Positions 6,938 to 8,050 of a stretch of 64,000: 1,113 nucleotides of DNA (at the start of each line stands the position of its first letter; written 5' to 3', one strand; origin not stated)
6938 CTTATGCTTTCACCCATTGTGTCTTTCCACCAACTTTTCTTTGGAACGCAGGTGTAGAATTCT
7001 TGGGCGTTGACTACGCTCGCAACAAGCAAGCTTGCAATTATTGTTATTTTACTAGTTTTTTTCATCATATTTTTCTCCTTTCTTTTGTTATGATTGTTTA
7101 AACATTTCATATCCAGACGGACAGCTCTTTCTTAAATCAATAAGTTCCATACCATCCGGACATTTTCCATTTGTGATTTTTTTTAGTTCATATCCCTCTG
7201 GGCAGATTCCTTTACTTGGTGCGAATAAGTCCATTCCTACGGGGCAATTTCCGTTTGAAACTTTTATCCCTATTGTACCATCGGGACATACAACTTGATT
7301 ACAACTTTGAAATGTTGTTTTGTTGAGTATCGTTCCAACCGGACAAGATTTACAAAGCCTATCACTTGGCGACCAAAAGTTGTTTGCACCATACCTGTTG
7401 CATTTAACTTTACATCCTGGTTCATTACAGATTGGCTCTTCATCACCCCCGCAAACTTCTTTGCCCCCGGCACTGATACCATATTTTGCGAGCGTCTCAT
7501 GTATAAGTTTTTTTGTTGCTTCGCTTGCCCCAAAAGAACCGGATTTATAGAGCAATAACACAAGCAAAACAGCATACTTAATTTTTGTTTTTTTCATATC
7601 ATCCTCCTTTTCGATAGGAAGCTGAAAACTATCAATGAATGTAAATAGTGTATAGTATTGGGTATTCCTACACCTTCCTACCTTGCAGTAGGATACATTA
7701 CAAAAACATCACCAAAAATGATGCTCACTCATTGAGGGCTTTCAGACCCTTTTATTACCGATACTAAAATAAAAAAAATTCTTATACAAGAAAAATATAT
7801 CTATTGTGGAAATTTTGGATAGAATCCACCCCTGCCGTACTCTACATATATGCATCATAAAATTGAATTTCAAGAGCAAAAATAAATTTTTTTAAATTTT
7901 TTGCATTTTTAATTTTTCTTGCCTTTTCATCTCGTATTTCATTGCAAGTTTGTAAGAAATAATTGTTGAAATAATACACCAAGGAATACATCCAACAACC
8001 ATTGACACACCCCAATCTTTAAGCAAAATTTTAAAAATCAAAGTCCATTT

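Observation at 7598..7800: Conserved structured ~150-nt 5' leader with a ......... promoter box upstream of each Cys-rich gene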

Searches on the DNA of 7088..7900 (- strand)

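Call 46: search_rna_families(source=window, start=7500, end=7900, threshold=evalue, max_evalue=10)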
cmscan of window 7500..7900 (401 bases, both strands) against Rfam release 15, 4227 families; matches with E-value up to 10: 5.
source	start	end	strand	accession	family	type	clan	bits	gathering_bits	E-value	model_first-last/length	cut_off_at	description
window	7620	7747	-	RF00754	mir-279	Gene; miRNA;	CL00095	21.7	56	0.073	1-87/87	no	mir-279 microRNA precursor family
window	7548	7631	+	RF01212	sn2524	Gene; snRNA; snoRNA; CD-box;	-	16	44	8.9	1-109/109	no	Small nucleolar RNA sn2524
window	7505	7630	-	RF00396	SNORA13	Gene; snRNA; snoRNA; HACA-box;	CL00028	15.8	53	3.6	1-134/134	no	Small nucleolar RNA SNORA13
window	7651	7705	-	RF03548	mir-302_2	Gene; miRNA;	-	14.2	70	6.9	1-68/68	no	mir-302_2 microRNA precursor family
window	7811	7896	+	RF02350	psRNA6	Gene; sRNA;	-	8.6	60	4.6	1-333/333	no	Nitrosomonas sRNA psRNA6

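Call 68: search_rna_families(sources=[L003, L005, L012, L013], threshold=evalue, max_evalue=0.1)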
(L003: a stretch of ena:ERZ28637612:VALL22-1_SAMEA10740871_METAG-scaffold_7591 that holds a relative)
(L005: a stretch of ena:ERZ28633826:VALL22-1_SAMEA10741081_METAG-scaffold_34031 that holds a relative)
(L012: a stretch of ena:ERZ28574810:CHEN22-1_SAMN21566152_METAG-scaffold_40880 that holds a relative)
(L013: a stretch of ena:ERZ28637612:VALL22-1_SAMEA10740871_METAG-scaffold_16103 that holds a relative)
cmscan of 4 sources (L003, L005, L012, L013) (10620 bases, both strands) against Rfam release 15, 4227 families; matches with E-value up to 0.1: 1.
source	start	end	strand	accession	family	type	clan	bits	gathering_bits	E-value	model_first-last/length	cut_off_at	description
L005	236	281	-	RF00032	Histone3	Cis-reg;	-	34.4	34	5.5e-07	1-46/46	no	Histone 3' UTR stem-loop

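Call 96: search_rna_families(source=window, start=7598, end=7690, threshold=evalue, max_evalue=10, show_alignments=3)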
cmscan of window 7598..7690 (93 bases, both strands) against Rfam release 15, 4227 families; matches with E-value up to 10: 1.
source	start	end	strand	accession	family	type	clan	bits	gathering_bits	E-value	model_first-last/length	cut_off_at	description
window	7617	7628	+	RF02914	DUF805b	Cis-reg;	CL00115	8.3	35.6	5.8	6-17/35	no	DUF805b RNA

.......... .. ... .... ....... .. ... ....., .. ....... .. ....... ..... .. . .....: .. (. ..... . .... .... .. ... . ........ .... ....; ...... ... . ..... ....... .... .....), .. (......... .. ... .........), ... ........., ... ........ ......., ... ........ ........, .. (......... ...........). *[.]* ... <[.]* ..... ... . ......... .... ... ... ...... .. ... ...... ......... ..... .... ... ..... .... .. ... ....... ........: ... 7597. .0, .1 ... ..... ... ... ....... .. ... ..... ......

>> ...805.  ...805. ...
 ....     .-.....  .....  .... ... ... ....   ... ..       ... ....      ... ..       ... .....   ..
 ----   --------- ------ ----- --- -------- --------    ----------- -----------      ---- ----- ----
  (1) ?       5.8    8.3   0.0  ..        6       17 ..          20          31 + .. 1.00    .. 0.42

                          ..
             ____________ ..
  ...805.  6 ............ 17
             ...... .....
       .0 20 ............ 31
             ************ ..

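Call 105: build_rna_model(alignment_id=A7, structure=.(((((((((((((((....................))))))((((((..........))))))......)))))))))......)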
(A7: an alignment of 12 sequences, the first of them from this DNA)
Model R1 built from alignment A7 (12 sequences, 85 columns); structure: as given.
model positions 77; base pairs 20; branch points 1; effective number of sequences 2.15; information 0.735 bits per position. Calibrated on 0.2 Mb of random sequence (short: E-values are rough).
structure used (alignment columns):
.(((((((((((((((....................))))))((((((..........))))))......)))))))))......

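Call 106: search_with_rna_model(model_id=R1, sources=[window, L014, L055, L056, L057, L054, L001, L003, L005, L009, L010, L011, L012, L013], max_evalue=1)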
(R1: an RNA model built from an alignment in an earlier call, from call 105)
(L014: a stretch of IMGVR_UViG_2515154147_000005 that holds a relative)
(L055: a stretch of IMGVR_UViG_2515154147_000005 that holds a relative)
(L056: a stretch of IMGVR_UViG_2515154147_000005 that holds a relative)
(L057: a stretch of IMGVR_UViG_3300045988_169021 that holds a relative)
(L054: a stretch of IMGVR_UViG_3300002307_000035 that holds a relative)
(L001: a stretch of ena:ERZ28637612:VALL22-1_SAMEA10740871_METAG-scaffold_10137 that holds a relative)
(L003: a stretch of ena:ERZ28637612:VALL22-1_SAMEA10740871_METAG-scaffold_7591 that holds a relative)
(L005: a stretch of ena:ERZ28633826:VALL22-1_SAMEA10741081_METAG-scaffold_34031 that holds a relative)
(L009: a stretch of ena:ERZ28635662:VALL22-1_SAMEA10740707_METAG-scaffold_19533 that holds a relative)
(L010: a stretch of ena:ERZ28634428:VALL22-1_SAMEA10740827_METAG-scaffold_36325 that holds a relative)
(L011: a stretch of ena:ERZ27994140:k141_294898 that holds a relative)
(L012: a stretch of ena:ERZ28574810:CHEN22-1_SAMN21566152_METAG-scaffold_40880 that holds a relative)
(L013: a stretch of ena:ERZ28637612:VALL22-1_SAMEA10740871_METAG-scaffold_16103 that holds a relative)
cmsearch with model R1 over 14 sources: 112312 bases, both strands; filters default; matches with E-value up to 1: 28.
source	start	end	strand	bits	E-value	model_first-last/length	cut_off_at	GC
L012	527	602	+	95.9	3.7e-21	1-77/77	no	0.3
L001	673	749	+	94.3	9.3e-21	1-77/77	no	0.34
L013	1016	1094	+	90.8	6.8e-20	1-77/77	no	0.33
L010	795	873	+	87.7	4.1e-19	1-77/77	no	0.32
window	22125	22201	-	87.2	5.2e-19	1-77/77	no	0.32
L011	1246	1322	+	87.2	5.3e-19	1-77/77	no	0.38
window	7607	7683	-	87.1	5.6e-19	1-77/77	no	0.35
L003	1411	1487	+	83.7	4e-18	1-77/77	no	0.3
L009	1432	1510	+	81.6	1.3e-17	1-77/77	no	0.34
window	36035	36114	-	81.3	1.6e-17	1-77/77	no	0.31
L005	1627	1707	+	78.1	1e-16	1-77/77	no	0.36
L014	1634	1706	+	62.9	6e-13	1-77/77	no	0.52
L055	1092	1164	+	62.9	6e-13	1-77/77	no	0.52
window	1630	1712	-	36.1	2.8e-06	1-77/77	no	0.43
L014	502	584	+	20.9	0.017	1-77/77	no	0.53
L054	7923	7993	+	19.3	0.042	1-77/77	no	0.39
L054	7918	7988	-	19.2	0.045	1-77/77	no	0.45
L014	1629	1701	-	16.9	0.17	1-77/77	no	0.47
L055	1087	1159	-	16.9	0.17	1-77/77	no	0.47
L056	711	795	+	16.9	0.17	1-77/77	no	0.46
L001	668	744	-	16.7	0.19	1-77/77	no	0.35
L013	1011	1089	-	16.5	0.21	1-77/77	no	0.32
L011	1241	1317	-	16.4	0.22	1-77/77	no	0.35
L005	1622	1702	-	16.2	0.25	1-77/77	no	0.35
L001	2502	2570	-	15.5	0.39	1-77/77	no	0.3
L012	522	597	-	15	0.49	1-77/77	no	0.32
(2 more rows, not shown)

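Call 120: search_with_rna_model(model_id=R1, source=window, filters=off, max_evalue=1)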
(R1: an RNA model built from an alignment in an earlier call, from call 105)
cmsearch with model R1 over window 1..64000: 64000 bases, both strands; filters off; matches with E-value up to 1: 6.
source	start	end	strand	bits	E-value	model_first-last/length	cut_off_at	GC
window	22125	22201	-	87.2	3e-19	1-77/77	no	0.32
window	7607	7683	-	87.1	3.2e-19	1-77/77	no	0.35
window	36035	36114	-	81.3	9.2e-18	1-77/77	no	0.31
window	1630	1712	-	36.1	1.6e-06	1-77/77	no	0.43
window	36040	36119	+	17.7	0.06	1-77/77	no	0.34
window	22130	22206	+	15.6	0.2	1-77/77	no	0.35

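Call 127: search_with_rna_model(model_id=R1, sources=[L061, L056, L057], filters=off, max_evalue=10, show_alignments=2)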
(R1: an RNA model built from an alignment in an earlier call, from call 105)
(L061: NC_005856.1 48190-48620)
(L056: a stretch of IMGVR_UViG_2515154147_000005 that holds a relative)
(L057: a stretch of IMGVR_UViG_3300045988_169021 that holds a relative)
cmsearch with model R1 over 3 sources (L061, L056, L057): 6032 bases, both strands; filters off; matches with E-value up to 10: 13.
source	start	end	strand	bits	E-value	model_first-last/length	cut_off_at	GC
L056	711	795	+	16.9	0.0092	1-77/77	no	0.46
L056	244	315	-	14.3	0.041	1-77/77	no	0.31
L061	161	225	+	11.1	0.26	1-77/77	no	0.6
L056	2387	2435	+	8.2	1.4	1-77/77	no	0.41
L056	796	823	-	7.1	2.5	1-77/77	no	0.39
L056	145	241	+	6.8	2.9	1-77/77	no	0.36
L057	1937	2005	-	6.5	3.6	1-77/77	no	0.41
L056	1988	2040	-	6.2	4.1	1-77/77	no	0.55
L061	245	271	+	5.7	5.4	1-77/77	no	0.41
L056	2626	2669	-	5.5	6.1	1-77/77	no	0.39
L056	258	304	+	5.4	6.7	11-57/77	no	0.3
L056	1637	1675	+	4.8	9.2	1-77/77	no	0.44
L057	1103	1155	-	4.7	9.9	1-77/77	no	0.49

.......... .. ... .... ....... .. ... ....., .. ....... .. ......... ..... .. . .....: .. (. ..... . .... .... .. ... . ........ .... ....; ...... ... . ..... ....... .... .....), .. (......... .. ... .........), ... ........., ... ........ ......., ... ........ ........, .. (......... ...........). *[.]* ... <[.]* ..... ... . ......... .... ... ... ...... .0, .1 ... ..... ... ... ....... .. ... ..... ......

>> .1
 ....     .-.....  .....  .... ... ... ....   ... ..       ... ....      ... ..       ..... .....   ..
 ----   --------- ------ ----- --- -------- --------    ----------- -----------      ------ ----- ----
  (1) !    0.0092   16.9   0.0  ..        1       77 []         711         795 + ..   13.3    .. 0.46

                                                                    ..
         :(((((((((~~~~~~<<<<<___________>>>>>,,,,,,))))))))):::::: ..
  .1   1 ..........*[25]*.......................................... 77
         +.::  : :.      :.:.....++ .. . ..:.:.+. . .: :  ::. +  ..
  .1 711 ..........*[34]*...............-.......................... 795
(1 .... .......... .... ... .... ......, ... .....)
